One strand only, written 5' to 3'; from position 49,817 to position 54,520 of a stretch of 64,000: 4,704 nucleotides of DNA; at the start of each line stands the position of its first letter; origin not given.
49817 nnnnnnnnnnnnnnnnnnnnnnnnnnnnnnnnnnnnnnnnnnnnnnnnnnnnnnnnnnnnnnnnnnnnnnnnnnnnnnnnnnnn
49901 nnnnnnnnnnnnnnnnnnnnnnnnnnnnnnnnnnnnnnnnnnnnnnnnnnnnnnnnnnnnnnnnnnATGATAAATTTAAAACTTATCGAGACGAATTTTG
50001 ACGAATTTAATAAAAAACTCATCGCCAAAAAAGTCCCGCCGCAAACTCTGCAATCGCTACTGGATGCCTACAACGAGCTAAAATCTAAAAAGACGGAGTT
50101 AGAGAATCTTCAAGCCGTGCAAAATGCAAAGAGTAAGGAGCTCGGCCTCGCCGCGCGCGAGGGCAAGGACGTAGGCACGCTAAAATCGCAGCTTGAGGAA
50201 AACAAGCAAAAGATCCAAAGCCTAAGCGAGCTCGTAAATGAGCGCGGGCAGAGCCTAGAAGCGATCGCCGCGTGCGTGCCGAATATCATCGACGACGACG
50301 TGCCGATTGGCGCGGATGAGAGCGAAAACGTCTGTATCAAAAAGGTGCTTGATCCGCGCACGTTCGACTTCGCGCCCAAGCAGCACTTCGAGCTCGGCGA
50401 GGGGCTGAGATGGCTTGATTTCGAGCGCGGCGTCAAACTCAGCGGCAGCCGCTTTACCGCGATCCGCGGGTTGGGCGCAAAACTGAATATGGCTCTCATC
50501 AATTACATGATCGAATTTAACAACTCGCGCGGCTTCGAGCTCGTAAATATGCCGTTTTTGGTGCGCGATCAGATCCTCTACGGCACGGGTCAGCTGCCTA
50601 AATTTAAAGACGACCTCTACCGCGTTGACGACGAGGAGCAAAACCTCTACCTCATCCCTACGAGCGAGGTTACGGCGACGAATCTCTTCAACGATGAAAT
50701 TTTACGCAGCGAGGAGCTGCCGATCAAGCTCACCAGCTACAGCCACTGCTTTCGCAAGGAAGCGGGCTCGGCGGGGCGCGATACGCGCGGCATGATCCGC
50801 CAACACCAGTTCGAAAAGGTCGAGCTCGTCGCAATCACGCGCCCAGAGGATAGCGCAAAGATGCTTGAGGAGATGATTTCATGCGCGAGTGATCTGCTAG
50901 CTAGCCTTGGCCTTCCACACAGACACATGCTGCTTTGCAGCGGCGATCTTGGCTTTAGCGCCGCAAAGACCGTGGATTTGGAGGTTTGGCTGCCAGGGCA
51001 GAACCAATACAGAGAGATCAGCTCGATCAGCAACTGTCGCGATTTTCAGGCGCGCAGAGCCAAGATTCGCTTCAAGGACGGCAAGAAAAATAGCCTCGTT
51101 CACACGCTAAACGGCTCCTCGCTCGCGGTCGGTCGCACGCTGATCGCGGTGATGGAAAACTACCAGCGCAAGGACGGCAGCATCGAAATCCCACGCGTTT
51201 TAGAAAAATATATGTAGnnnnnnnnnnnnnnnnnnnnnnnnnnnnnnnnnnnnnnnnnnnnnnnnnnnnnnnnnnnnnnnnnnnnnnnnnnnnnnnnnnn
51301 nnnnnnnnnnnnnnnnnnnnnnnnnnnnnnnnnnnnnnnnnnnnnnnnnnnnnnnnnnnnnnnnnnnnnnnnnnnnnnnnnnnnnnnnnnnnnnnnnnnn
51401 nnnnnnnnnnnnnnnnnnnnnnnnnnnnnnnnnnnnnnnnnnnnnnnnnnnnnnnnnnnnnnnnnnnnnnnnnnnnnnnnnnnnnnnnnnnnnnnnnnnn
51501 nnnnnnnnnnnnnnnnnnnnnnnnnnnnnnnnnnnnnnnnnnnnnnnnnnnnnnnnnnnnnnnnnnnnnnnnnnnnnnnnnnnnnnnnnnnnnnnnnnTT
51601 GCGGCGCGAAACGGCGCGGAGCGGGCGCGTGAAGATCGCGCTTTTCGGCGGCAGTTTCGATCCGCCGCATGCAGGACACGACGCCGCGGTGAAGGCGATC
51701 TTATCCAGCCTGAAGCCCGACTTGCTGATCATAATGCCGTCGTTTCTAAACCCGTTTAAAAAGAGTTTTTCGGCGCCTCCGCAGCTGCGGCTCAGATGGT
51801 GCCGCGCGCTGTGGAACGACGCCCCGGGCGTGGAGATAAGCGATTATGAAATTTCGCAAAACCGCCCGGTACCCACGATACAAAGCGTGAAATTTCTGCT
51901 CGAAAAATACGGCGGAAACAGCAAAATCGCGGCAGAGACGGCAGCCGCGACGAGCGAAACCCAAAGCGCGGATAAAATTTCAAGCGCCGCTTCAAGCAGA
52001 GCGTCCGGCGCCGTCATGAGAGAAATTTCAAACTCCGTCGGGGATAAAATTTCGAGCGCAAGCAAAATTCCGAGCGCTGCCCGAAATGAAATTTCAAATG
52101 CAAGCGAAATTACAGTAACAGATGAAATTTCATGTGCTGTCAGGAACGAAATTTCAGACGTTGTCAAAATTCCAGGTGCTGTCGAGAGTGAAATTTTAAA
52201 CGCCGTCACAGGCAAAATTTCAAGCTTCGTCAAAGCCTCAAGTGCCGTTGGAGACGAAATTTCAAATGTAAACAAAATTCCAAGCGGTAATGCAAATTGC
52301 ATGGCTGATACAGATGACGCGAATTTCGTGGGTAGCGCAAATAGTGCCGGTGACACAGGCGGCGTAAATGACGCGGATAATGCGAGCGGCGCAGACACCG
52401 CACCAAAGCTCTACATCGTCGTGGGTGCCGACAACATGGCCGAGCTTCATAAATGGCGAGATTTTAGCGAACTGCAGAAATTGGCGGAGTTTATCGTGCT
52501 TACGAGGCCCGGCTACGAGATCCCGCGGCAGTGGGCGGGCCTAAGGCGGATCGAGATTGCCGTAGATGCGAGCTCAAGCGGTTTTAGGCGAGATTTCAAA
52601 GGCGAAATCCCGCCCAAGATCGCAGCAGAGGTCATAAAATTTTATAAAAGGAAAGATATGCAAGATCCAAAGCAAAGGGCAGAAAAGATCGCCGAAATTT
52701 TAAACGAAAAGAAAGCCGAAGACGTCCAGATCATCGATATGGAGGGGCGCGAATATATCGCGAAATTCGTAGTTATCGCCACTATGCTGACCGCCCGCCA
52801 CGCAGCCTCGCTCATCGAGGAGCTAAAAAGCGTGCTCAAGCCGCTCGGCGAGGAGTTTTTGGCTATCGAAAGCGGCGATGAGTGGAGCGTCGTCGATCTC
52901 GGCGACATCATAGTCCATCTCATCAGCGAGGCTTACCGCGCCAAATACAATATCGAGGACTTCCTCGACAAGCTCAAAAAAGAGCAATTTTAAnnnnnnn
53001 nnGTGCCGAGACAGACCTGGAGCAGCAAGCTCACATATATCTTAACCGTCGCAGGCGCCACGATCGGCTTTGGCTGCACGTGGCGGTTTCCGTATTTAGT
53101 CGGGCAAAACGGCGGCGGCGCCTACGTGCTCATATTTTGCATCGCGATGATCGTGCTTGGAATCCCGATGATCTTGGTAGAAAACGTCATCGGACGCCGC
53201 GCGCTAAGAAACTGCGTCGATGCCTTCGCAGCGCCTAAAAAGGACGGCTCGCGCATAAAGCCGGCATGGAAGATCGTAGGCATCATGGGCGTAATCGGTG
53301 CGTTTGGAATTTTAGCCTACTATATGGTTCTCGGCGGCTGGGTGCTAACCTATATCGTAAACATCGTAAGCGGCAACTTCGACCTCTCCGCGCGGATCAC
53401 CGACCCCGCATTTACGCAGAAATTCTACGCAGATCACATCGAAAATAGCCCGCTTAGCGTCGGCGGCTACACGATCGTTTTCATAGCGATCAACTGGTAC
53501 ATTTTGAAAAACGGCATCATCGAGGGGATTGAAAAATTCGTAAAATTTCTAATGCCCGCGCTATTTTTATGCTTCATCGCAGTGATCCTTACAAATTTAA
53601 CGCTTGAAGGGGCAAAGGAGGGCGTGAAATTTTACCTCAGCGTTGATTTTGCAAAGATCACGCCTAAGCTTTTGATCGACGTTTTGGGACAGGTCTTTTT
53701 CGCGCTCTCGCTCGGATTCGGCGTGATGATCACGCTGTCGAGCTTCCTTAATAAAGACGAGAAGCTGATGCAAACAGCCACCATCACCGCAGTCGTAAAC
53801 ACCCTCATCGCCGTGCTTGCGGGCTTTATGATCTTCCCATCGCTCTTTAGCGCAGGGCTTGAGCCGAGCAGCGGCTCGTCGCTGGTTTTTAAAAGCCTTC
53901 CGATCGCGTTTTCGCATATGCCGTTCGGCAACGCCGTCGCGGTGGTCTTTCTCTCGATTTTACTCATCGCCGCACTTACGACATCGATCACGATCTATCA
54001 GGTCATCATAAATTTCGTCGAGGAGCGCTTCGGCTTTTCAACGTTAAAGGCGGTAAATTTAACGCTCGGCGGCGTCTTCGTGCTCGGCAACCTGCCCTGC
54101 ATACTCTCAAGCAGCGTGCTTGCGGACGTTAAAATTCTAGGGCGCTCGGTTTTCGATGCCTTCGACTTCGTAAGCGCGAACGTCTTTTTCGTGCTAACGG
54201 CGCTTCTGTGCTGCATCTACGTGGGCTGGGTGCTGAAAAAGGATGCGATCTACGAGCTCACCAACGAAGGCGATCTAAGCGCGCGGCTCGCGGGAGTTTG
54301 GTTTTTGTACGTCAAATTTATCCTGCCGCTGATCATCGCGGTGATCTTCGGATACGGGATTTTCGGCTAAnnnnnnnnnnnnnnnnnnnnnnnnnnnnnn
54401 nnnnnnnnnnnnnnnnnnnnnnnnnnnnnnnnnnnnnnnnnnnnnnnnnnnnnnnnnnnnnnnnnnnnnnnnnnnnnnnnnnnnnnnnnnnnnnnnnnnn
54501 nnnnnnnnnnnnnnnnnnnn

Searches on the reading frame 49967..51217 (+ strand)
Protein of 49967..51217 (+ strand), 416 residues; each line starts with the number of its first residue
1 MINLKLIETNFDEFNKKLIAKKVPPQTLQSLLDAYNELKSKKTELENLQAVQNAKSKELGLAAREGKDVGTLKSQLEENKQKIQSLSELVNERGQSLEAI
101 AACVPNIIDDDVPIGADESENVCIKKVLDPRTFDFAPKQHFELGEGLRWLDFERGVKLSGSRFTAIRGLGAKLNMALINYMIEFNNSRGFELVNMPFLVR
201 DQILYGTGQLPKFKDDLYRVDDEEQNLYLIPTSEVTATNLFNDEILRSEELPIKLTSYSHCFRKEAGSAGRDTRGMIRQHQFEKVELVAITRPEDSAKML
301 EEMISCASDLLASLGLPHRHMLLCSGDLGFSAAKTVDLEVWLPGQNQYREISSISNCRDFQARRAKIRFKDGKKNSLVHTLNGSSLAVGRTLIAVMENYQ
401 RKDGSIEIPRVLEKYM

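Call 67: search_protein_families(library=pfam, max_evalue=0.00001, proteins=[window:49967-51217:+])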
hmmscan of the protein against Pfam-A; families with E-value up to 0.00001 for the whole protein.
window:49967-51217:+ (416 aa): 2 families
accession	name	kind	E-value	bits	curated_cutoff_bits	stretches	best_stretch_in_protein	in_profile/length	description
PF00587.30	tRNA-synt_2b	-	1.1e-46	159.6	29.3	1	218-399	1-179/179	tRNA synthetase class II core domain (G, H, P, S and T)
PF02403.27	Seryl_tRNA_N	-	4e-18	66.1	28.2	1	1-107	1-107/108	Seryl-tRNA synthetase N-terminal domain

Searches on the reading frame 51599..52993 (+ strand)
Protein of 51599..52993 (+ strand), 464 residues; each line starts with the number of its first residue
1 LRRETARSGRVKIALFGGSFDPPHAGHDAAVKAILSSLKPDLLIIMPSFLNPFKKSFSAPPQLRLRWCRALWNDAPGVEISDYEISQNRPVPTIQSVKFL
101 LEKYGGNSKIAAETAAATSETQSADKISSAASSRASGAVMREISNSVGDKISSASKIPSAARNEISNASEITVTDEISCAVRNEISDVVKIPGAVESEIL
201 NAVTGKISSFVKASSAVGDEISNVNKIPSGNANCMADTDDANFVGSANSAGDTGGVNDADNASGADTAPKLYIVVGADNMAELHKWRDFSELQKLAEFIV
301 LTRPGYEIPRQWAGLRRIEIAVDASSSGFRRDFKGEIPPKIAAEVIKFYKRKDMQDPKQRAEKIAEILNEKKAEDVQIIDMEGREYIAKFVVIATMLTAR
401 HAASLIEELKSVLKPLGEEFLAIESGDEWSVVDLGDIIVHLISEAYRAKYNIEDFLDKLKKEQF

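Call 43: find_encoding_contigs(protein=window:51599-52993:+, flank=10000, max_places=1)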
Protein window:51599-52993:+ (464 aa): no gene with exactly this product is on record in the collection.

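Call 67: search_protein_families(library=pfam, max_evalue=0.00001, proteins=[window:51599-52993:+])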
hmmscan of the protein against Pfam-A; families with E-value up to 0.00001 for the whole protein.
window:51599-52993:+ (464 aa): 2 families
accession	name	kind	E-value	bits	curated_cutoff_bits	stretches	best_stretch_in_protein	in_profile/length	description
PF02410.21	RsfS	-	2.3e-20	73.1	21.6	1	363-455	2-97/98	Ribosomal silencing factor during starvation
PF01467.32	CTP_transf_like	-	6.8e-12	46.2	21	1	15-92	1-74/133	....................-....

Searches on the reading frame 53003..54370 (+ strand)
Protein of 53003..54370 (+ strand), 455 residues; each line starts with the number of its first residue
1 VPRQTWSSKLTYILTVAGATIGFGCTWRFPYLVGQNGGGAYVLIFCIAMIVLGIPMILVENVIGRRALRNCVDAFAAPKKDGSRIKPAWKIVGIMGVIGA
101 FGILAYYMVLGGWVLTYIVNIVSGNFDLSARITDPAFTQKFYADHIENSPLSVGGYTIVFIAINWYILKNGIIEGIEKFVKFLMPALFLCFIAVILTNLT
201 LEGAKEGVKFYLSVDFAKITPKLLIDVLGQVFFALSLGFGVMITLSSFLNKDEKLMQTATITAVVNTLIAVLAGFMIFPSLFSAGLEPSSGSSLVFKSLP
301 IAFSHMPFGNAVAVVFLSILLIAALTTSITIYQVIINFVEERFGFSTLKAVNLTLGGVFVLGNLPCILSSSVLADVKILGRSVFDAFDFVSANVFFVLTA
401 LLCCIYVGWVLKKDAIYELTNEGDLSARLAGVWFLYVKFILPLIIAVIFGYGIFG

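Call 67: search_protein_families(library=pfam, max_evalue=0.00001, proteins=[window:53003-54370:+])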
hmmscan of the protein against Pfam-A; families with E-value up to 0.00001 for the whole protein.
window:53003-54370:+ (455 aa): 1 family
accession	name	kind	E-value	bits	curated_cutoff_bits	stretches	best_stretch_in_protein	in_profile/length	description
PF00209.24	SNF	-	8.4e-53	180.3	27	2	158-451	181-479/524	Sodium:neurotransmitter symporter family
